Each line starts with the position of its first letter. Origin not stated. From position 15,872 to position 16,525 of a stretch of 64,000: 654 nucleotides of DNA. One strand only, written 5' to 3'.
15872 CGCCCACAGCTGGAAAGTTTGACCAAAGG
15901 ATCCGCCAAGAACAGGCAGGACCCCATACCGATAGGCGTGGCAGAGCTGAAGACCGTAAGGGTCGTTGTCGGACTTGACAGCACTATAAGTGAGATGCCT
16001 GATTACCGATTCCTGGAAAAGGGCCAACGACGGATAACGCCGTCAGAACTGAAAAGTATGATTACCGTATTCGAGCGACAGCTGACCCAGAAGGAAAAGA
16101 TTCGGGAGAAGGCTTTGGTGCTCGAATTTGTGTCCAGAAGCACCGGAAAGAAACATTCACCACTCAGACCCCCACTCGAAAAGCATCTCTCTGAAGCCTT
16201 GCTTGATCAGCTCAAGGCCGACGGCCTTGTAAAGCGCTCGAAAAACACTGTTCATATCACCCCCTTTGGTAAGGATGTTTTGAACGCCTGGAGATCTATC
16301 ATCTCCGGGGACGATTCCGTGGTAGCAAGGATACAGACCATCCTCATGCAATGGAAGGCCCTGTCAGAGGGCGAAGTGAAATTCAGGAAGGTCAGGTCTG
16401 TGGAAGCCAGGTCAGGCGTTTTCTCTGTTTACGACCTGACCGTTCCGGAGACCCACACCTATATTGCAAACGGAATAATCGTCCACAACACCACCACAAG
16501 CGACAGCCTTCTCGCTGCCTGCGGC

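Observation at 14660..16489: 610-aa intein splitting the P-loop of elongation factor 2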

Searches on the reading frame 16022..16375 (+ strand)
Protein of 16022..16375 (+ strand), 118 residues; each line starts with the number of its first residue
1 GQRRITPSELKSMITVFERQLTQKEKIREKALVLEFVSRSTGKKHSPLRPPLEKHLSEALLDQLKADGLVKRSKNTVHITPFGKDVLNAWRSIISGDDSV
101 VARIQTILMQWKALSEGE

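Call 48: search_protein_families(library=pfam, proteins=[window:16022-16375:+], max_evalue=10)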
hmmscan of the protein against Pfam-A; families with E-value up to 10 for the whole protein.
window:16022-16375:+ (118 aa): 5 families
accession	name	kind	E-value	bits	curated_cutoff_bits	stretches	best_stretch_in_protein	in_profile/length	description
PF09106.17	SelB-wing_2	-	0.004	17.7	22.3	1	49-78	27-56/57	Elongation factor SelB, winged helix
PF14947.12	HTH_45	-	0.024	15.1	25.5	1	56-93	35-72/77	Winged helix-turn-helix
PF25213.1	HVO_A0261_N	-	0.026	14.8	35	1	61-93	45-77/86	HVO_A0261 N-terminal domain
PF04458.17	DUF505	-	0.028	13.2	28.7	1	28-95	5-72/622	Protein of unknown function (DUF505)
PF21715.3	CggR_N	-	0.12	12.5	30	1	62-92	39-69/71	CggR N-terminal DNA binding domain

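Call 54: predict_structure(alignment_id=A3)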
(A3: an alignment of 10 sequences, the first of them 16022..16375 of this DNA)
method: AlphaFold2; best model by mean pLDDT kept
length: 118 residues; sequences in the alignment: 10
mean_pLDDT: 74.5   pTM: 0.56
mean pLDDT of the five models: 74.5, 70.6, 68.4, 66.9, 66.1
residues with pLDDT >= 90: 0; 70-90: 93; 50-70: 11; < 50: 14
segments of 3 or more residues with pLDDT < 50: 44-54
pLDDT, mean of each block of 10 residues (from residue 1): 66 75 79 82 48 62 86 82 86 78 78 72
secondary structure, 60 per line:
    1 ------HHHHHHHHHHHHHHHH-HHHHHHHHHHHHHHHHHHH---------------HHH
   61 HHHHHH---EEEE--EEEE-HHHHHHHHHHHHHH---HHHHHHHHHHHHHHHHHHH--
elements in order: H7-22 H24-42 H58-66 E70-73 E76-79 H81-94 H98-116

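Call 56: fold_search(model_id=the predicted structure, library=pdb)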
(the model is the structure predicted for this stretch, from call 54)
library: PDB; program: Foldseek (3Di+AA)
matches with E <= 10: 526; with E <= 0.001: 0
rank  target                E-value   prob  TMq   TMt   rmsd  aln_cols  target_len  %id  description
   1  3eco_B                4.3e-02  0.98  0.48  0.44  12.6       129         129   16  Crystal structure of MepR, a transcription regulator of the Staphylococcus aureus multidrug efflux pump MepA (released 2009-02-10)
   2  6c9t_B                1.8e-01  0.87  0.44  0.38  10.6       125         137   18  Transcriptional repressor, CouR (released 2018-05-30)
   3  2fbh                  2.1e-01  0.51  0.38  0.34  15.6       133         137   19  The crystal structure of transcriptional regulator PA3341 (released 2005-12-20)
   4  3px7_A                2.4e-01  0.63  0.27  0.06   8.0        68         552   18  Crystal Structure of covalent complex of topoisomerase 1A with substrate (released 2011-04-20)
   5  7qz8_B                2.4e-01  0.57  0.31  0.36   8.3        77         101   16  Transcriptional regulator LmrR with bound daunomycin and with Trp-67 and Trp-96 replaced by the unnatural amino acid 5 (released 2022-11-23)
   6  2hr3_B                2.6e-01  0.66  0.42  0.37  13.6       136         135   20  Crystal structure of putative transcriptional regulator protein from Pseudomonas aeruginosa PA01 at 2.4 A resolution (released 2006-09-19)
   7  6c28_B                2.9e-01  0.75  0.28  0.24  10.3        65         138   22  Transcriptional repressor, CouR, bound to p-coumaroyl-CoA (released 2018-05-30)
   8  6c28_C                3.1e-01  0.75  0.43  0.38  10.6       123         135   18  Transcriptional repressor, CouR, bound to p-coumaroyl-CoA (released 2018-05-30)
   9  9gdc_F                3.1e-01  0.57  0.27  0.04   8.0        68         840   18  RNAP-TopoI complex on bubble scaffold - single-bubble configuration (released 2025-11-05)
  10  1lnw_F                3.5e-01  0.72  0.45  0.41  13.2       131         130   17  CRYSTAL STRUCTURE OF THE MEXR REPRESSOR OF THE MEXAB-OPRM MULTIDRUG EFFLUX OPERON OF PSEUDOMONAS AERUGINOSA (released 2002-09-11)
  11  7oyk_AAA              3.7e-01  0.90  0.46  0.56   5.6       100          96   16  DNA-binding domain of CggR in complex with the DNA operator (released 2021-11-10)
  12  1ecl                  3.7e-01  0.54  0.27  0.06   7.9        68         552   18  AMINO TERMINAL 67KDA DOMAIN OF ESCHERICHIA COLI DNA TOPOISOMERASE I (RESIDUES 2-590 OF MATURE PROTEIN) CLONING ARTIFACT  (released 1995-07-31)
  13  1d6m                  3.7e-01  0.54  0.26  0.07   7.7        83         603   12  CRYSTAL STRUCTURE OF E. COLI DNA TOPOISOMERASE III (released 2000-10-14)
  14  9gdh_F                3.7e-01  0.54  0.27  0.04   8.0        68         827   18  RNAP-TopoI complex on long-overhang scaffold - orientation 2 (released 2025-11-05)
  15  2pex_B                3.7e-01  0.44  0.26  0.22  10.2        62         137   19  Structure of reduced C22S OhrR from Xanthamonas Campestris (released 2007-12-11)
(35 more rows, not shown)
